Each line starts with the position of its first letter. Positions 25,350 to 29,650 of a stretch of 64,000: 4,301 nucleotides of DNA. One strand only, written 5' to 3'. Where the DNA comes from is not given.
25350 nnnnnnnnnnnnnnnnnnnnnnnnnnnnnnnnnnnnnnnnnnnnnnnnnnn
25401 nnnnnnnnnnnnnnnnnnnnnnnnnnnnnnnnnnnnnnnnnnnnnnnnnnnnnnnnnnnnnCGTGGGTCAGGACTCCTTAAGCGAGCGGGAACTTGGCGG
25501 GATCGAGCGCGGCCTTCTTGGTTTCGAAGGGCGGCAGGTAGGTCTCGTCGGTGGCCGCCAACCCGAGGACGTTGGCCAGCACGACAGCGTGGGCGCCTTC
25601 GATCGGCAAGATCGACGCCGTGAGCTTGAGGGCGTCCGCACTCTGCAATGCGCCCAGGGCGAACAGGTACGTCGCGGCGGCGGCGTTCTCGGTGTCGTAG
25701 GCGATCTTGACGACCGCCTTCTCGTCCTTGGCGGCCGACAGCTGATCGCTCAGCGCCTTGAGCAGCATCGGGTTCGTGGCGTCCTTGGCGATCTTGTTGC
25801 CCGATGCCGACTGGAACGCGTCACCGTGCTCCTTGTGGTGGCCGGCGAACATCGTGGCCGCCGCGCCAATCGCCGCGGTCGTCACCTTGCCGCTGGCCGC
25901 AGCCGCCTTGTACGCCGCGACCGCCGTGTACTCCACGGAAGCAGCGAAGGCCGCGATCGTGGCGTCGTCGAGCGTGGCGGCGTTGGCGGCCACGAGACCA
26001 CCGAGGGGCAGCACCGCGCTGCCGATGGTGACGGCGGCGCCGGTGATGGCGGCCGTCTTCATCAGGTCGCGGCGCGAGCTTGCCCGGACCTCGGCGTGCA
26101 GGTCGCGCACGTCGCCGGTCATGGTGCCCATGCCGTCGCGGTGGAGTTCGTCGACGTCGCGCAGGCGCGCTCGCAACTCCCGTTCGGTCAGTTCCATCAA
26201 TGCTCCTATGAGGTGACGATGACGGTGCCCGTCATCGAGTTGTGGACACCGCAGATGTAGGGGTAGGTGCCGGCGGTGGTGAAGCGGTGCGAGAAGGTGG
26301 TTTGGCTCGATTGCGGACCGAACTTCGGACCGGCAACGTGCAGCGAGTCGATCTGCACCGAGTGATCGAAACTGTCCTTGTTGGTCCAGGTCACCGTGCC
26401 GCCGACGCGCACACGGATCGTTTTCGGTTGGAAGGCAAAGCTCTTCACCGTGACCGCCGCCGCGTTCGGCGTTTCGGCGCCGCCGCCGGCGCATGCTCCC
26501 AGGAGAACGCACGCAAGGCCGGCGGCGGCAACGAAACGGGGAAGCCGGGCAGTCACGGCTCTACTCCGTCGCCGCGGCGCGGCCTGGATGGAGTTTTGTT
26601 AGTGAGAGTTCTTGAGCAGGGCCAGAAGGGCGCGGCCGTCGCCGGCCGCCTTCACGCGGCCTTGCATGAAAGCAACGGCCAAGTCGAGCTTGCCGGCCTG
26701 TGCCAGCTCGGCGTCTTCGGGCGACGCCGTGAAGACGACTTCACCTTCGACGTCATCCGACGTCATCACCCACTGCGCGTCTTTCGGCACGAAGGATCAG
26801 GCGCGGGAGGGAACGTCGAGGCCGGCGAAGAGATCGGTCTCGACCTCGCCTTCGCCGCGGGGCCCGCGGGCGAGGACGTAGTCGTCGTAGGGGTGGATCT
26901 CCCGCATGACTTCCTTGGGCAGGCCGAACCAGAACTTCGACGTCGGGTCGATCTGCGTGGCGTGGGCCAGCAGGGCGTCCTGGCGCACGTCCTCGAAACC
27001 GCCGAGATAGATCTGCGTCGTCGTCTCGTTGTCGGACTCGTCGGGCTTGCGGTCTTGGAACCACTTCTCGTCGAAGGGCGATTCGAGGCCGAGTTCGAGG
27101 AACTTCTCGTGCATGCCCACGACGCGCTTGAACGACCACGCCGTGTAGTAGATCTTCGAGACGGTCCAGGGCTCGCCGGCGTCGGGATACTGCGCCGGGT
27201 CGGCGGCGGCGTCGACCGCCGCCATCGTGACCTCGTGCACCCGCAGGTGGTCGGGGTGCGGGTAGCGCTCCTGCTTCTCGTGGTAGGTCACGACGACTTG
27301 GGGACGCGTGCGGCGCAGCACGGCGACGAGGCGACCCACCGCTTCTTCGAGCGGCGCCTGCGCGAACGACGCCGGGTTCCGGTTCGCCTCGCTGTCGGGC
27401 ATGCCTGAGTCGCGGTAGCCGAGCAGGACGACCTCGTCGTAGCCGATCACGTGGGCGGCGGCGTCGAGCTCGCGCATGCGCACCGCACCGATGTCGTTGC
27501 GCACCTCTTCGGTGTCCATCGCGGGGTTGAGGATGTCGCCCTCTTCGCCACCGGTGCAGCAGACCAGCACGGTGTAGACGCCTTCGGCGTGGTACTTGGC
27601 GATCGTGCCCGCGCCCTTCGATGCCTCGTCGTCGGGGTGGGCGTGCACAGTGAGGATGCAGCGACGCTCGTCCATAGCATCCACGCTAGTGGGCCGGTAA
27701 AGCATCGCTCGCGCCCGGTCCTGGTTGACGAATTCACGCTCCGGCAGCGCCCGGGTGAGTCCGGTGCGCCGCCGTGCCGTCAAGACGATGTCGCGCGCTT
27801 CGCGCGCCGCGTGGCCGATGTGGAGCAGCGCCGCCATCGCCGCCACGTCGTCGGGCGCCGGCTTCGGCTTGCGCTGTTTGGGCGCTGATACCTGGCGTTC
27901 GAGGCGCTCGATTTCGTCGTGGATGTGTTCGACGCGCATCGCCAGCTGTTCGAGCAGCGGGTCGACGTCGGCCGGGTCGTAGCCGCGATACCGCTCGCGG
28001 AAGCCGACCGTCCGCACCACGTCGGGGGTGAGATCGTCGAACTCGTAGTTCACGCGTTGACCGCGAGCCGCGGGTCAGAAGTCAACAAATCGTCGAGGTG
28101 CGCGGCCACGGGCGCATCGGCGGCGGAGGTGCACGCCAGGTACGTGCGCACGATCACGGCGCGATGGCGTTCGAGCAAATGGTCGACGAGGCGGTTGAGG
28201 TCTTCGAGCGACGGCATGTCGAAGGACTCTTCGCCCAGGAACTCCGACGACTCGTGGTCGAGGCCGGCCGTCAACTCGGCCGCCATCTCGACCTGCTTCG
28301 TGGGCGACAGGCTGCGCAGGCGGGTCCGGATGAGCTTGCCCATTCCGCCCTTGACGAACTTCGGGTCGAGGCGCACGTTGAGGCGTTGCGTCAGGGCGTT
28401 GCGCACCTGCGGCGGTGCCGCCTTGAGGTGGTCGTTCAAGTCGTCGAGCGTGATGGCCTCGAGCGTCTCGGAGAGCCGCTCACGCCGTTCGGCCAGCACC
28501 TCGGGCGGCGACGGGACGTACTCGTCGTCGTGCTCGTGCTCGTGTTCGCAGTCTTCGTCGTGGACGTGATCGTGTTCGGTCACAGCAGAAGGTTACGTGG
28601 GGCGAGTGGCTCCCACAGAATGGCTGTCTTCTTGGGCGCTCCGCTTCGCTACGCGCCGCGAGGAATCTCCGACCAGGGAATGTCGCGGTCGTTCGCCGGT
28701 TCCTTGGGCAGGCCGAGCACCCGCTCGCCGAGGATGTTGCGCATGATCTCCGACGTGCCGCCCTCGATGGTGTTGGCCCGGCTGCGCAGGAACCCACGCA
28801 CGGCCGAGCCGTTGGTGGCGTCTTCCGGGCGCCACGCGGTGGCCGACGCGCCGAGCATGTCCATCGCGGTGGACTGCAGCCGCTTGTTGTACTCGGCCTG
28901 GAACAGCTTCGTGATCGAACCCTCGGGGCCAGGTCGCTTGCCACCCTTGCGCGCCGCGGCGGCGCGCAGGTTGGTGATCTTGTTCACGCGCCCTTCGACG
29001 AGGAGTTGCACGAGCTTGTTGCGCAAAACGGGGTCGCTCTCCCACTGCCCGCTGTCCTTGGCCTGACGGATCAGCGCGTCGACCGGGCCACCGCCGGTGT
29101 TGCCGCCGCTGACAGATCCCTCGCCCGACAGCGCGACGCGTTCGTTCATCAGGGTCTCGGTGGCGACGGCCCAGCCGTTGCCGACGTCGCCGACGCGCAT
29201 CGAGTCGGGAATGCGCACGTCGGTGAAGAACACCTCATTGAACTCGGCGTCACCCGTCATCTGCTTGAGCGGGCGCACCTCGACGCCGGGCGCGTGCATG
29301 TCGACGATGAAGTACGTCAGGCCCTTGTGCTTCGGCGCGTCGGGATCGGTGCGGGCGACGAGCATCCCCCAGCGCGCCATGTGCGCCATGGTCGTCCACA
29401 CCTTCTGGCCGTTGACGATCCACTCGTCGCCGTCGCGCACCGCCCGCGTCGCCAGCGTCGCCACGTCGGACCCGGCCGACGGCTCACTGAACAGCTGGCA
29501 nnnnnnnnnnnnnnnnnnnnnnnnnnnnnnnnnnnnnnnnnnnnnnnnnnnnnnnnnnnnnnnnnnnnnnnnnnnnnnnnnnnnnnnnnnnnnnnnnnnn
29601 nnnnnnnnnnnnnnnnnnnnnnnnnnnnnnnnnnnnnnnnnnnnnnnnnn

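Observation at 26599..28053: DivIVA-domain + Mca in one ORF, followed after a single UGA by an in-frame SCP2-like ORF; possible internal leaderless promoter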

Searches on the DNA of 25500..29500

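Call 51: search_rna_families(source=window, start=25500, end=29500, threshold=evalue, max_evalue=1)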
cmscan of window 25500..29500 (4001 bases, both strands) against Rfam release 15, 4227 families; matches with E-value up to 1: 0.
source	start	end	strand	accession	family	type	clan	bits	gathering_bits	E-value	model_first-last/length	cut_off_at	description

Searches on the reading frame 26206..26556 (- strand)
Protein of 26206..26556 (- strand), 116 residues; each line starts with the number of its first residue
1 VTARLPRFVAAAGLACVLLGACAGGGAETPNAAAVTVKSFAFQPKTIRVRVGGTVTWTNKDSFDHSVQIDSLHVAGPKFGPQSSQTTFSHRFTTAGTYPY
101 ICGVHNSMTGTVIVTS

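Call 3: search_protein_families(library=pfam, proteins=[window:26206-26556:-], max_evalue=0.1)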
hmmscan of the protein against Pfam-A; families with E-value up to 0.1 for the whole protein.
window:26206-26556:- (116 aa): 2 families
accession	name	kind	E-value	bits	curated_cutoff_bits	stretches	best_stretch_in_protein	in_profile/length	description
PF13473.12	Cupredoxin_1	-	6.6e-11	42.6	27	1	17-114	7-104/104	Cupredoxin-like domain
PF00127.26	Copper-bind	-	7.6e-10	39.5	21.2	1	36-114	8-98/99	Copper binding proteins, plastocyanin/azurin family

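Call 4: search_protein_families(library=ncbifam, proteins=[window:26206-26556:-], max_evalue=0.1)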
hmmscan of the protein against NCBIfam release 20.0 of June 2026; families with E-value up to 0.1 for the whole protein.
window:26206-26556:- (116 aa): 5 families
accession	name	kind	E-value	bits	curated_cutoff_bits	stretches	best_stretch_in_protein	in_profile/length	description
TIGR02657.1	amicyanin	equivalog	6.9e-14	52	110.2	1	38-114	4-82/83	amicyanin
TIGR02656.1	cyanin_plasto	equivalog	7e-09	36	87.85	1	39-114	11-98/99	plastocyanin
TIGR03102.1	halo_cynanin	subfamily_domain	4e-08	33.3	93.8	1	37-114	34-114/115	halocyanin domain-containing protein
TIGR02375.1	pseudoazurin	equivalog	0.0013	18.4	109.85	1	40-110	10-80/116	pseudoazurin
TIGR03095.1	rusti_cyanin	equivalog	0.026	14.7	146.7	0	85-114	114-147/148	rusticyanin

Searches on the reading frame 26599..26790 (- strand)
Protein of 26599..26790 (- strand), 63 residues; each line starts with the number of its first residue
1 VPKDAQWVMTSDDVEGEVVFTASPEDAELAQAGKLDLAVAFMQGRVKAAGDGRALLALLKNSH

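Call 3: search_protein_families(library=pfam, proteins=[window:26599-26790:-], max_evalue=0.1)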
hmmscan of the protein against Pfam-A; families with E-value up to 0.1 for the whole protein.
window:26599-26790:- (63 aa): 1 family
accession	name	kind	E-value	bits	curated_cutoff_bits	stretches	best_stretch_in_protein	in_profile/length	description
PF02036.22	SCP2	-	0.00011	22.9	21.3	1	11-54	49-92/101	SCP-2 sterol transfer family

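Call 4: search_protein_families(library=ncbifam, proteins=[window:26599-26790:-], max_evalue=0.1)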
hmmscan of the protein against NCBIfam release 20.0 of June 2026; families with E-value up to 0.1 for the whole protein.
window:26599-26790:- (63 aa): 0 families

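Call 38: search_protein_families(library=pfam, proteins=[window:26602-26790:-], max_evalue=1)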
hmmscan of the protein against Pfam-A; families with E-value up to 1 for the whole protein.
seq(63 aa): 2 families
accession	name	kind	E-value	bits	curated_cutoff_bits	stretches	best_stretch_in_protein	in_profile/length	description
PF02036.22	SCP2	-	0.00011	22.9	21.3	1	11-54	49-92/101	SCP-2 sterol transfer family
PF06372.18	Gemin6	-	0.17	12.4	23.9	1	6-43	32-69/88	Gemin6 Sm-like domain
